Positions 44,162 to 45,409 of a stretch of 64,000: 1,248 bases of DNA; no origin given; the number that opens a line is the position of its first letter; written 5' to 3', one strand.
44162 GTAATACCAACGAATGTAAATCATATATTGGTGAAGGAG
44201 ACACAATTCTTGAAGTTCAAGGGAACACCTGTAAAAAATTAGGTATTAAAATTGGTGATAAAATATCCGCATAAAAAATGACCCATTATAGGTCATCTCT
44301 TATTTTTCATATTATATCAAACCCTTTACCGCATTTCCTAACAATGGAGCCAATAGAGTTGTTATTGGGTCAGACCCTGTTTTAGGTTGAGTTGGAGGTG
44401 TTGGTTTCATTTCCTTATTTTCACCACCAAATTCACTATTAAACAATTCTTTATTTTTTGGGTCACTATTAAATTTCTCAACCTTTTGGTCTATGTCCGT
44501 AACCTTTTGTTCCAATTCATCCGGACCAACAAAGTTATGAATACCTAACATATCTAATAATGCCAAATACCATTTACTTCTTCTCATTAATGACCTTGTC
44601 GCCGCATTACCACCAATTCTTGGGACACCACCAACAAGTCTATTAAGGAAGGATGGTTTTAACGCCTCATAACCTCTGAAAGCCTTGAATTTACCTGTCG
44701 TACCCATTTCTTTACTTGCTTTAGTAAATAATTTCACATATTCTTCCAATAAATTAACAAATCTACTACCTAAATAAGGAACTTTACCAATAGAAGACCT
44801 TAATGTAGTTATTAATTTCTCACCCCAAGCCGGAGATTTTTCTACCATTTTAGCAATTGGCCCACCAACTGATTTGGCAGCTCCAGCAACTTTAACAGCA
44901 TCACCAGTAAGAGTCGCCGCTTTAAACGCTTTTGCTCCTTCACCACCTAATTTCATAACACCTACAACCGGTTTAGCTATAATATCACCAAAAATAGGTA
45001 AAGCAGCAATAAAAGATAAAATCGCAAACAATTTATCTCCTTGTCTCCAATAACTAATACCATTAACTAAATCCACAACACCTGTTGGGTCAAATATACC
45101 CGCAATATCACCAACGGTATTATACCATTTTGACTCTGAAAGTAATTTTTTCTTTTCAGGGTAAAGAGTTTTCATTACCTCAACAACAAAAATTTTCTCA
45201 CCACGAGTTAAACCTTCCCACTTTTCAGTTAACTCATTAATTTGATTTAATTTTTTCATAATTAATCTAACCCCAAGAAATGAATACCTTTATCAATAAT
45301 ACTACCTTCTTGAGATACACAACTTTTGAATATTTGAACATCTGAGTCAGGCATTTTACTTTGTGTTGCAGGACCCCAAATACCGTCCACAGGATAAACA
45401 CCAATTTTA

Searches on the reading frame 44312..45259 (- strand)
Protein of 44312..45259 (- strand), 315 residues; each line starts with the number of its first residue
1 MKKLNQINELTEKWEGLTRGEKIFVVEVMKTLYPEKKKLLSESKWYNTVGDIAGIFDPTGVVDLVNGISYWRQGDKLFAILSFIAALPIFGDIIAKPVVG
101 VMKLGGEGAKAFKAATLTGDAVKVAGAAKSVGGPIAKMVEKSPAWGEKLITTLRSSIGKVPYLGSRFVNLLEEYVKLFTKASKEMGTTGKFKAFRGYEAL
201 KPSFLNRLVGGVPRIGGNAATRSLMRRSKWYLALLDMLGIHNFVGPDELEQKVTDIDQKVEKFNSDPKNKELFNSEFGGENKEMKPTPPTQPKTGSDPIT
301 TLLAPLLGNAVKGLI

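Call 9: search_protein_families(library=phrogs, proteins=[window:44312-45259:-], max_evalue=0.001)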
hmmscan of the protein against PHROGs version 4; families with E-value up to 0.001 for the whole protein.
window:44312-45259:- (315 aa): 0 families

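Call 10: search_protein_families(library=pfam, proteins=[window:44312-45259:-], max_evalue=0.001)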
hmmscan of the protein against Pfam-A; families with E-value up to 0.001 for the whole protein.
window:44312-45259:- (315 aa): 0 families

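Call 17: find_encoding_contigs(protein=window:44312-45259:-, flank=10000, max_places=2)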
Protein window:44312-45259:- (315 aa): 18 contigs read that carry it; 2 places shown.
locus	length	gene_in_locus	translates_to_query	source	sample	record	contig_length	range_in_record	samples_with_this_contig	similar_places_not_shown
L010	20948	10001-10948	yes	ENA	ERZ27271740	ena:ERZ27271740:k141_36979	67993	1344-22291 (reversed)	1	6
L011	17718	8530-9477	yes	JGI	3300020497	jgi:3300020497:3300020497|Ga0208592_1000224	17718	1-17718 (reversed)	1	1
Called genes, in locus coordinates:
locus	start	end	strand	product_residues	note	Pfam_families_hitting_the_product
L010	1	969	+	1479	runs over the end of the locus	-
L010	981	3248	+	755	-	PF09603:Fib_succ_major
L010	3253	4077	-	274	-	-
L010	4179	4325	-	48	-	-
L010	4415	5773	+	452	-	-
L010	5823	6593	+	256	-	-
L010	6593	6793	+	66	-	-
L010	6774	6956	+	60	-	-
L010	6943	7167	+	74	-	-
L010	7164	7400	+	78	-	PF11753:DUF3310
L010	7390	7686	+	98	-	-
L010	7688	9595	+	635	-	PF01555:N6_N4_Mtase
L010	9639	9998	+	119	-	PF01471:PG_binding_1 (weak)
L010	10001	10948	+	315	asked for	-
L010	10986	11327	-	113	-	PF02643:DUF192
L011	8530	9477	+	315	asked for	-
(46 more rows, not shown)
